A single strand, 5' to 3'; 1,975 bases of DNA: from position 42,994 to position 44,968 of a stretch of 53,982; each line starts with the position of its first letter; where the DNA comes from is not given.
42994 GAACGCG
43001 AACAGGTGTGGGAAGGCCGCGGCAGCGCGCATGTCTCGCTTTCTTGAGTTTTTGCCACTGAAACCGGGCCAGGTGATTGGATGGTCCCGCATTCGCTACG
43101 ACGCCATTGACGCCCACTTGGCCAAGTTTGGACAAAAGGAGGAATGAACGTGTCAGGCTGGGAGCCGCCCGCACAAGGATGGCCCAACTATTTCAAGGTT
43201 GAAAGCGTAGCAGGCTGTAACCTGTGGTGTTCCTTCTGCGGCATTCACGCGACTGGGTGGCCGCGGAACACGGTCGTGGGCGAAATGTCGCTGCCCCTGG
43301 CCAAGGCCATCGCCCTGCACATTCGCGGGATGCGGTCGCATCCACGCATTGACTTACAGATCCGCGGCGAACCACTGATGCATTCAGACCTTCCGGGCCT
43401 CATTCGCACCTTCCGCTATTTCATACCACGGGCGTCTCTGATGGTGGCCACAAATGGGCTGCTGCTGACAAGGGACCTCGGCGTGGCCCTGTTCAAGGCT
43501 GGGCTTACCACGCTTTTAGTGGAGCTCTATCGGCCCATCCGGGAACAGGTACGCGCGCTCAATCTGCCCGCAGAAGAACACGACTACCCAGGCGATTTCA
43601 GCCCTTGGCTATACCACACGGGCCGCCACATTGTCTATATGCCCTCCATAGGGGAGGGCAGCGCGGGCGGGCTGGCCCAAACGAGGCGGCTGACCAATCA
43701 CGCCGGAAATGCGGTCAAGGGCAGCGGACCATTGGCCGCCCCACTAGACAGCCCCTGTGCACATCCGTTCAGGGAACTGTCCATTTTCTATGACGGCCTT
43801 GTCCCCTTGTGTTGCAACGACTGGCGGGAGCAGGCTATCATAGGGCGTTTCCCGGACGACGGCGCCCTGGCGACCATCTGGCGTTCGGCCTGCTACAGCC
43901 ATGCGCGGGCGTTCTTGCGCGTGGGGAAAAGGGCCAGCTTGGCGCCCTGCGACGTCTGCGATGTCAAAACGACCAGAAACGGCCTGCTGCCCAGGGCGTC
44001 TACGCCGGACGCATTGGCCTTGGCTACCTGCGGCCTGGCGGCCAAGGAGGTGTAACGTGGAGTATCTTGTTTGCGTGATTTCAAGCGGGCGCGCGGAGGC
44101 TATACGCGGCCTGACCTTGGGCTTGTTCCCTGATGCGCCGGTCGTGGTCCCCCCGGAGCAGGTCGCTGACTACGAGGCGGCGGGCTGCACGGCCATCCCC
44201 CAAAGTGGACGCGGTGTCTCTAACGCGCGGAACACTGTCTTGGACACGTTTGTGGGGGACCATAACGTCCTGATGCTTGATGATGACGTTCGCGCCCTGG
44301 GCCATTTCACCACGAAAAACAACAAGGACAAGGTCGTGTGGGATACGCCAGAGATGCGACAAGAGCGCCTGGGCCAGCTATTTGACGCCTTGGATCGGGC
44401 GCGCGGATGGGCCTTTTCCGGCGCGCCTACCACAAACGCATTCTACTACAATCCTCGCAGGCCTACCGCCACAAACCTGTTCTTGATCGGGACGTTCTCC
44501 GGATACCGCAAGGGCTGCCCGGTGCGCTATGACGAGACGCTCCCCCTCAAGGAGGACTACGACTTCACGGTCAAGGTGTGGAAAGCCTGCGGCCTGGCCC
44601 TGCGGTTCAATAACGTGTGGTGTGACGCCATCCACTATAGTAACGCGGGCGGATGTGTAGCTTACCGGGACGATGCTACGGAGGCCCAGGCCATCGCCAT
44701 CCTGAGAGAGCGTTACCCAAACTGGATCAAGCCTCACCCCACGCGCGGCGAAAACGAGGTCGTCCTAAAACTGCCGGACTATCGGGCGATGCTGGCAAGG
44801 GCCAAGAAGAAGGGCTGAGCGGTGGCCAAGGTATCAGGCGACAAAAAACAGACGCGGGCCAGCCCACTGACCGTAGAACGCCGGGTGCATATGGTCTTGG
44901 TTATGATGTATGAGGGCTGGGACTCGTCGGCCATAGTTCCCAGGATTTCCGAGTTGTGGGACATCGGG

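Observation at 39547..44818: ParB-like + two radical SAM + three GT-A-like glycosyltransferases in one coupled operon upstream of terminase: candidate uncharacterised DNA or virion hypermodification system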

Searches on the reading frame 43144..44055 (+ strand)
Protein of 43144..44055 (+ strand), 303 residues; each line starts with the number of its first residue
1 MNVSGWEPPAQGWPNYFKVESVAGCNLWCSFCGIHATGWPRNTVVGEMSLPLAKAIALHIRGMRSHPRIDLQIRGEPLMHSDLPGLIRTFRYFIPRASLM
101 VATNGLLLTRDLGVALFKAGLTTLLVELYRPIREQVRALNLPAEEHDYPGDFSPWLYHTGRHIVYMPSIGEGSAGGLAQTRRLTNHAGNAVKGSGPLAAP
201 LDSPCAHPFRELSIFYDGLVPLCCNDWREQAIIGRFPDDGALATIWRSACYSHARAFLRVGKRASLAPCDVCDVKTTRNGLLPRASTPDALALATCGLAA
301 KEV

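Call 3: search_protein_families(library=pfam, proteins=[window:43144-44055:+], max_evalue=0.1)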
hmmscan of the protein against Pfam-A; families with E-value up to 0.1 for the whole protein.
window:43144-44055:+ (303 aa): 2 families
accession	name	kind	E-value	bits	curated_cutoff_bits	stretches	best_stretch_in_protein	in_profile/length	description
PF13186.11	SPASM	-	7.8e-07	29.7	21.5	1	205-273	1-67/67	Iron-sulfur cluster-binding domain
PF04055.27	Radical_SAM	-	2.3e-05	25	29.5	1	21-126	3-107/166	Radical SAM superfamily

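Call 4: search_protein_families(library=phrogs, proteins=[window:43144-44055:+], max_evalue=0.01)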
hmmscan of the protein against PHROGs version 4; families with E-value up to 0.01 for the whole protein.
window:43144-44055:+ (303 aa): 0 families

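Call 6: search_protein_families(library=ncbifam, proteins=[window:43144-44055:+], max_evalue=0.01)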
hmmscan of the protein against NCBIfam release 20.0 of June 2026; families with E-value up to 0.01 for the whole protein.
window:43144-44055:+ (303 aa): 14 families
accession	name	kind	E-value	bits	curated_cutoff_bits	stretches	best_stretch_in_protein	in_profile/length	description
TIGR04321.1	spiroSPASM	subfamily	2.5e-13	49.6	250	2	13-111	229-325/510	spiro-SPASM protein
TIGR04311.1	rSAM_Geo_metal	subfamily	2.9e-10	39.8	400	1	14-127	2-111/423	radical SAM/SPASM family putative metalloenzyme maturase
TIGR04317.1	W_rSAM_matur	equivalog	1.9e-06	27.2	380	1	17-127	6-109/349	tungsten cofactor oxidoreductase radical SAM maturase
TIGR02666.1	moaA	equivalog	2.4e-06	26.8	284.05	1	24-128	19-122/336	GTP 3',8-cyclase MoaA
NF050035.1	rSAM_WgK_link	exception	0.00022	20.4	650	1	19-126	13-114/367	radical SAM/SPASM peptide maturase WgkB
TIGR02668.1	moaA_archaeal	equivalog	0.0003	19.9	325.25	1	23-126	18-114/303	GTP 3',8-cyclase MoaA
NF045702.1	rSAM_GDGT_ether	equivalog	0.0004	19.1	450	1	24-125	95-195/486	tetraether lipid synthase Tes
NF033640.1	N_Twi_rSAM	subfamily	0.0006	19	170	0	204-278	4-75/398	twitch domain-containing radical SAM protein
TIGR04545.1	rSAM_ahbD_hemeb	equivalog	0.0008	18.9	500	1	20-124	5-102/339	heme b synthase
NF045646.2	rSAM_Se_TrsS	equivalog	0.00087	17.9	490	1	22-125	93-192/441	radical SAM (seleno)protein TrsS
NF001199.0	PRK00164.2-1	equivalog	0.00094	18.4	231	1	22-128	19-118/308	GTP 3',8-cyclase MoaA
TIGR04055.1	rSAM_NirJ2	equivalog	0.0042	16.7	500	1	23-127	8-104/326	putative heme d1 biosynthesis radical SAM protein NirJ2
TIGR04546.1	rSAM_ahbC_deAc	equivalog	0.0054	15.6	650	1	24-136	48-155/390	12,18-didecarboxysiroheme deacetylase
NF000424.4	CfrAB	exception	0.006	16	530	1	11-49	94-131/338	Cfr family 23S rRNA (adenine(2503)-C(8))-methyltransferase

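Call 83: find_homologous_proteins(query=window:43150-44055:+, max_evalue=0.00001)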
Query window:43150-44055:+ (301 aa): 126 proteins with E <= 0.00001 among 2743 candidates; the best 120 are listed.
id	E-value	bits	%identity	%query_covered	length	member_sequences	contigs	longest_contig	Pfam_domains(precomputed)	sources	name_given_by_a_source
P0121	2.2e-207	706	100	100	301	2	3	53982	PF13186.12,PF04055.28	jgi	-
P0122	4.0e-44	169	38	92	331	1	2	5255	PF13186.12,PF04055.28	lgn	-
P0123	1.4e-42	164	35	95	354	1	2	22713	PF13186.12,PF04055.28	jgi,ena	-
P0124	3.2e-42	163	37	93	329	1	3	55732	PF13186.12,PF04055.28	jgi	jgi:radical SAM protein with 4Fe4S-binding SPASM domain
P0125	1.5e-41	161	38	92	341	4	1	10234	PF13186.12,PF04055.28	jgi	jgi:MoaA/NifB/PqqE/SkfB family radical SAM enzyme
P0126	5.2e-41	159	36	93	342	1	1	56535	PF13186.12,PF04055.28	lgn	-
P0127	5.7e-41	159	37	91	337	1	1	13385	PF13186.12,PF04055.28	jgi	jgi:MoaA/NifB/PqqE/SkfB family radical SAM enzyme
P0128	6.8e-41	159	36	97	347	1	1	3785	PF13186.12,PF04055.28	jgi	-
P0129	7.2e-41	159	37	91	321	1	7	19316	PF13186.12,PF04055.28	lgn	-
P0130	3.9e-40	156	36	91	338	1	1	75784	PF13186.12,PF04055.28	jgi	jgi:MoaA/NifB/PqqE/SkfB family radical SAM enzyme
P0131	4.7e-40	156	37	90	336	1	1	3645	PF13186.12,PF04055.28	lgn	-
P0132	1.3e-39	155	36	95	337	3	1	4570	PF13186.12,PF04055.28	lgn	-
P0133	9.5e-39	152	37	91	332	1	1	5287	PF13186.12,PF04055.28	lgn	-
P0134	5.8e-38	149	39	91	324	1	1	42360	PF13186.12,PF04055.28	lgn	-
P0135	7.7e-38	149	36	91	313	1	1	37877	PF13186.12,PF04055.28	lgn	-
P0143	1.7e-36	144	37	91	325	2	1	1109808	PF13186.12,PF04055.28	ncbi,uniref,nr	ncbi:radical SAM/SPASM domain-containing protein [Actinomadura litoris]|uniref:radical SAM/SPASM dom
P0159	2.2e-32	131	34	91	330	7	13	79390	PF13186.12,PF04055.28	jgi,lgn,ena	-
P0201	3.8e-28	117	34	91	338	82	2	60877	PF13186.12,PF04055.28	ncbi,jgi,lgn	jgi:MoaA/NifB/PqqE/SkfB family radical SAM enzyme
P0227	4.3e-25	107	32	88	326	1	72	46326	PF13186.12,PF04055.28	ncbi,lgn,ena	-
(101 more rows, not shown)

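Call 84: find_encoding_contigs(protein=P0124, flank=6000, max_places=2)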
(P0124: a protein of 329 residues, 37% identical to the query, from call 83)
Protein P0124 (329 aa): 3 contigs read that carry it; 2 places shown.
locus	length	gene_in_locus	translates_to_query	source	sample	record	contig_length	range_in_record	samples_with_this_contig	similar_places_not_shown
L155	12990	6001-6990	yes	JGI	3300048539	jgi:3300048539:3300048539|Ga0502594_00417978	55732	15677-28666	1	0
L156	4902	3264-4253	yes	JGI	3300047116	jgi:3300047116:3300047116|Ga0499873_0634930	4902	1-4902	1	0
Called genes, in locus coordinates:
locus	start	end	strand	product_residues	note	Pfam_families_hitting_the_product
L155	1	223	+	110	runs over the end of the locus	-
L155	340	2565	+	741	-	PF05272:VapE-like_dom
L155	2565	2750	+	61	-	-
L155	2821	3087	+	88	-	-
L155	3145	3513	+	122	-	-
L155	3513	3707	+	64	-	-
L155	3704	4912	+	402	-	PF10926:DUF2800, PF12705:PDDEXK_1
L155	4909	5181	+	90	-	-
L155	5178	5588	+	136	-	-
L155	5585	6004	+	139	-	PF14359:DUF4406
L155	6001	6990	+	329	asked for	PF04055:Radical_SAM, PF13186:SPASM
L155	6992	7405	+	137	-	-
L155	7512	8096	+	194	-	PF10991:Enc34_ssDNA-bd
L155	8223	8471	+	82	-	-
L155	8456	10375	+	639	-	PF00476:DNA_pol_A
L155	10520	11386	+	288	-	PF18723:HMUDK_hel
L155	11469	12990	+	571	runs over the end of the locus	PF00303:Thymidylat_synt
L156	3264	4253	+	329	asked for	PF04055:Radical_SAM, PF13186:SPASM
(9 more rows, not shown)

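Call 85: find_encoding_contigs(protein=P0227, flank=6000, max_places=2)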
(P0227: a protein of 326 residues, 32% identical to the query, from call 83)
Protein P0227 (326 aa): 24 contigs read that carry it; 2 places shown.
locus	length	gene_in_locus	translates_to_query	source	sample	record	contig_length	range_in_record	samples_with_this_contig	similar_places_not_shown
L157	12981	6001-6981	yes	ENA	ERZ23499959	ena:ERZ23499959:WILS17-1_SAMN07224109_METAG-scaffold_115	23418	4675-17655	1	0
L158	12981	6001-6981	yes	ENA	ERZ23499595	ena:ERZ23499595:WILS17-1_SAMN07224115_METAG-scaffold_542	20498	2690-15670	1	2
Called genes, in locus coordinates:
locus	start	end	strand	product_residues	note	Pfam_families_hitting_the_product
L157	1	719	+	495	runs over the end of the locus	PF22548:AEP-TOTE (weak)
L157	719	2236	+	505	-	PF00580:UvrD-helicase, PF01443:Viral_helicase1 (faint), PF13245:AAA_19, PF13401:AAA_22 (faint), PF13604:AAA_30 (faint), PF13361:UvrD_C, PF13538:UvrD_C_2 (faint)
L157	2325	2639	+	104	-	-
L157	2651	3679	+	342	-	PF06067:DUF932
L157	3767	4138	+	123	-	-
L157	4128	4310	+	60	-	-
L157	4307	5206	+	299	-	PF18723:HMUDK_hel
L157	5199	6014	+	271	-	PF20691:TAGT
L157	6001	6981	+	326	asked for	PF04055:Radical_SAM, PF13186:SPASM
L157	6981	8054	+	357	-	PF00303:Thymidylat_synt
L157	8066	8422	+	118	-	-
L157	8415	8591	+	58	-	-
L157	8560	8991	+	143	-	-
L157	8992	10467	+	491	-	PF00476:DNA_pol_A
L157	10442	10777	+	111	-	PF12917:YfbR-like, PF13023:HD_3 (weak)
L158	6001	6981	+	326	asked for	PF04055:Radical_SAM, PF13186:SPASM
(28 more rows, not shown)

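Call 86: find_encoding_contigs(protein=P0143, flank=6000, max_places=1)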
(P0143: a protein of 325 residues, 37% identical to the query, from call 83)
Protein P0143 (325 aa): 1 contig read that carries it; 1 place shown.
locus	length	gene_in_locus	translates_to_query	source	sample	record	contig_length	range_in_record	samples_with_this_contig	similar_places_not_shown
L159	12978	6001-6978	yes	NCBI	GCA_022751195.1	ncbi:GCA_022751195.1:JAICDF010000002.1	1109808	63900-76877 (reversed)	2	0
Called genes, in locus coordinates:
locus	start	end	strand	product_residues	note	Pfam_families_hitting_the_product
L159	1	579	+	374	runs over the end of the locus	PF01135:PCMT, PF13649:Methyltransf_25 (weak)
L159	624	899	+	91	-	PF12728:HTH_17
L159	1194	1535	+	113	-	-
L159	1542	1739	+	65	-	-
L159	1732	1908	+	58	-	-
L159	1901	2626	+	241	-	PF05257:CHAP, PF01471:PG_binding_1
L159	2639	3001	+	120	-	-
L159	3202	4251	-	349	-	-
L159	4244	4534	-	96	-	-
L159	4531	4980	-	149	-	PF20213:DUF6573 (faint)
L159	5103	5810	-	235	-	-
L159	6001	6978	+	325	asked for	PF04055:Radical_SAM, PF13186:SPASM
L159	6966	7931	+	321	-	PF00145:DNA_methylase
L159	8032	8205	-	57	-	-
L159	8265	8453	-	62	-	-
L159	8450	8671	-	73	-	-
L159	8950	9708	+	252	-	PF02195:ParB_N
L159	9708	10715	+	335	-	-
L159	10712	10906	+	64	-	-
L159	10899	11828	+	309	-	PF12851:Tet_JBP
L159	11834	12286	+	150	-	PF05119:Terminase_4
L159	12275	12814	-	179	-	-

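Call 87: find_encoding_contigs(protein=P0159, flank=8000, max_places=2)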
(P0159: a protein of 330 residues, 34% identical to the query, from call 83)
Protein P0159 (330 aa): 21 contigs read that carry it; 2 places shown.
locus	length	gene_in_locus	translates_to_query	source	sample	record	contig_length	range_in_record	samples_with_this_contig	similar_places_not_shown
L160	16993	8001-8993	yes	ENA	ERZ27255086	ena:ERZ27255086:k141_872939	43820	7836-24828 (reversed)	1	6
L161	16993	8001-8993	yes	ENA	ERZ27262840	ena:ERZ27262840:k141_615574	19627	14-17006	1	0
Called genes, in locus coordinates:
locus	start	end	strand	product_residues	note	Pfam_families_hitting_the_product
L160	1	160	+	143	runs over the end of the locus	-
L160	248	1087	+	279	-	PF23977:Pam3_Gp34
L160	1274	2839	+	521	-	PF00580:UvrD-helicase, PF01443:Viral_helicase1 (faint), PF13245:AAA_19, PF13401:AAA_22 (faint), PF13604:AAA_30 (faint), PF13361:UvrD_C, PF13538:UvrD_C_2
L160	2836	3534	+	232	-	-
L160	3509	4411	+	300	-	PF18723:HMUDK_hel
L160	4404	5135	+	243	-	PF20691:TAGT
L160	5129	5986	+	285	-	PF20691:TAGT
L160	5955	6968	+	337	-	PF00303:Thymidylat_synt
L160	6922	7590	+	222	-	PF12917:YfbR-like (weak)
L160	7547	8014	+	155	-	-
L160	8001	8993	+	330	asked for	PF04055:Radical_SAM, PF13186:SPASM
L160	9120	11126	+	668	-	PF01612:DNA_pol_A_exo1 (weak), PF00476:DNA_pol_A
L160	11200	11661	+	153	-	-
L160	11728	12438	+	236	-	PF00929:RNase_T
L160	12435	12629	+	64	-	-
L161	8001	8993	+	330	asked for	PF04055:Radical_SAM, PF13186:SPASM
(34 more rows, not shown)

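Call 88: find_encoding_contigs(protein=P0201, flank=8000, max_places=2)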
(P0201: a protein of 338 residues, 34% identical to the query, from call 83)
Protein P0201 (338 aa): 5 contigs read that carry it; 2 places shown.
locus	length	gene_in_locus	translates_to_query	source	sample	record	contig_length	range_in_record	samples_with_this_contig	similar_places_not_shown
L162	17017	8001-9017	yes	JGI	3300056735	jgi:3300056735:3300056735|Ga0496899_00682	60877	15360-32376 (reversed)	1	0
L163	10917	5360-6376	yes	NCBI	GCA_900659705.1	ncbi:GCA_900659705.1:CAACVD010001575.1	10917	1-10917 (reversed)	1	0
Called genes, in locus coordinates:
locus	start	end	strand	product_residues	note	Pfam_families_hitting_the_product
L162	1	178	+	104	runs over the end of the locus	PF23992:Pam3_gp32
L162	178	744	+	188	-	PF23984:DUF7307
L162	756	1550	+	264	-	PF23977:Pam3_Gp34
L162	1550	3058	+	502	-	PF22548:AEP-TOTE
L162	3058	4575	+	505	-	PF00580:UvrD-helicase, PF01443:Viral_helicase1 (faint), PF13173:AAA_14 (faint), PF13245:AAA_19, PF13401:AAA_22 (faint), PF13604:AAA_30 (faint), PF13538:UvrD_C_2 (faint), PF13361:UvrD_C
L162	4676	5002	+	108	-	-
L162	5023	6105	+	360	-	PF06067:DUF932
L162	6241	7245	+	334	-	PF18723:HMUDK_hel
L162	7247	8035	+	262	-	PF20691:TAGT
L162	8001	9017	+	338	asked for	PF04055:Radical_SAM (weak), PF13186:SPASM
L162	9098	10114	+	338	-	PF00303:Thymidylat_synt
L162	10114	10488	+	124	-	-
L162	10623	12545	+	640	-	PF01612:DNA_pol_A_exo1, PF00476:DNA_pol_A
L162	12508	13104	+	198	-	PF12917:YfbR-like, PF13023:HD_3 (faint)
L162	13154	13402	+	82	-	-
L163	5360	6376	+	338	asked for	PF04055:Radical_SAM (weak), PF13186:SPASM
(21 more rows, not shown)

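Call 102: predict_structure(alignment_id=A2)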
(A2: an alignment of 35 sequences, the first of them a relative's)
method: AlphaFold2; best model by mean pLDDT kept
length: 301 residues; sequences in the alignment: 35
mean_pLDDT: 78.9   pTM: 0.81
mean pLDDT of the five models: 78.9, 75.9, 75.4, 74.7, 74.4
residues with pLDDT >= 90: 123; 70-90: 98; 50-70: 40; < 50: 40
segments of 3 or more residues with pLDDT < 50: 1-7, 174-179, 275-301
pLDDT, mean of each block of 10 residues (from residue 1): 49 91 77 75 94 96 89 92 98 96 92 98 90 95 92 92 81 50 60 64 73 93 75 92 89 81 78 49 36 33 29
secondary structure, 60 per line:
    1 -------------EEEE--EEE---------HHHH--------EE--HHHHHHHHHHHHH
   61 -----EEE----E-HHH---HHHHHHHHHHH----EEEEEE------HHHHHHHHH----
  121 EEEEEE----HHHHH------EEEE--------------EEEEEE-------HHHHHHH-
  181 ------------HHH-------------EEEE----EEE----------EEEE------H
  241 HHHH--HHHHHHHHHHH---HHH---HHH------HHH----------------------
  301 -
elements in order: E14-17 E20-22 H32-35 H48-60 E66-68 H81-91 E96-101 H108-116 E121-126 H131-135 E142-145 E160-165 H173-179 E209-212 E217-219 E230-233 H240-244 H247-257

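Call 104: fold_search(model_id=the predicted structure, library=pdb)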
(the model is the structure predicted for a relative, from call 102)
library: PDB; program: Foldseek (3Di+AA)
matches with E <= 10: 1516; with E <= 0.001: 48
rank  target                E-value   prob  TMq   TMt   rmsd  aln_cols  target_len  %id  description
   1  4m7t                  1.9e-14  1.00  0.65  0.78   4.4       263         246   20  Crystal structure of BtrN in complex with AdoMet and 2-DOIA (released 2013-10-02)
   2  4m7s                  4.9e-12  1.00  0.60  0.82   3.8       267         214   19  Crystal structure of SeMet BtrN in an OPEN conformation (released 2013-10-02)
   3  8wm2_A                1.7e-07  1.00  0.39  0.39  12.5       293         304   19  Crystal structure of AbmM (released 2024-10-09)
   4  7wzx                  1.1e-06  1.00  0.45  0.45   9.2       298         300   17  The structure of a Twitch Radical SAM Dehydrogenase SpeY (released 2022-12-28)
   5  7wzv_B                1.5e-06  1.00  0.45  0.45   9.4       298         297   18  The structure of a Twitch Radical SAM Dehydrogenase SpeY (released 2022-12-28)
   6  7wzv_A                2.1e-06  1.00  0.42  0.43  10.2       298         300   19  The structure of a Twitch Radical SAM Dehydrogenase SpeY (released 2022-12-28)
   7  7x0b_B                4.3e-06  1.00  0.44  0.44  10.2       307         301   18  The structure of a Twitch Radical SAM Dehydrogenase SpeY (released 2022-12-28)
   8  2fb2_B                4.8e-06  1.00  0.35  0.32   3.6       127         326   24  Structure of the MoaA Arg17/266/268/Ala triple mutant (released 2006-05-09)
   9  4k36_A                1.1e-05  1.00  0.49  0.40  12.5       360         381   12  His6 tagged anSMEcpe with bound AdoMet (released 2013-05-08)
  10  1tv7_A                1.6e-05  1.00  0.31  0.29   3.0       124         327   25  Structure of the S-adenosylmethionine dependent Enzyme MoaA (released 2004-08-31)
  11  8hzv_D                1.7e-05  1.00  0.46  0.31   9.2       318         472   16  The crystal structure of a Radical SAM Enzyme DesII (released 2024-07-10)
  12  5v1q_B                1.7e-05  1.00  0.46  0.34  10.9       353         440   11  Crystal structure of Streptococcus suis SuiB (released 2017-08-30)
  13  9dfw_B                1.7e-05  1.00  0.33  0.34  10.0       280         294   12  X-ray crystal structure of an engineered Viperin-like enzyme from T. virens with bound CTP and SAM (released 2025-02-12)
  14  9dgw_C                1.9e-05  1.00  0.34  0.36   9.6       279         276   11  X-ray crystal structure of the Viperin-like enzyme from T. virens with bound CTP and SAM (released 2025-02-12)
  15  8hzv_B                2.2e-05  1.00  0.48  0.33  10.2       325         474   16  The crystal structure of a Radical SAM Enzyme DesII (released 2024-07-10)
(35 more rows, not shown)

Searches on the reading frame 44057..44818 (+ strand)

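Call 3: search_protein_families(library=pfam, proteins=[window:44057-44818:+], max_evalue=0.1)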
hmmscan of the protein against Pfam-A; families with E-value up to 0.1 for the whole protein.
window:44057-44818:+ (253 aa): 1 family
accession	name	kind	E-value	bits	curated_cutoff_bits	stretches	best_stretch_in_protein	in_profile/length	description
PF20691.3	TAGT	-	1.5e-10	41.8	27.5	1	5-199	3-205/205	TET-Associated Glycosyltransferase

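Call 4: search_protein_families(library=phrogs, proteins=[window:44057-44818:+], max_evalue=0.01)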
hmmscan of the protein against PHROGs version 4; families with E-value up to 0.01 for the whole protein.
window:44057-44818:+ (253 aa): 1 family
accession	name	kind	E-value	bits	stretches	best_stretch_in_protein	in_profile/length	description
phrog_842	-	other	1.7e-16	61.8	1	3-230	5-235/270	beta-glucosyl-HMC-alpha-glucosyltransferase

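Call 6: search_protein_families(library=ncbifam, proteins=[window:44057-44818:+], max_evalue=0.01)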
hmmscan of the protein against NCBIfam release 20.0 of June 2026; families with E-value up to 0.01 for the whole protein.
window:44057-44818:+ (253 aa): 0 families
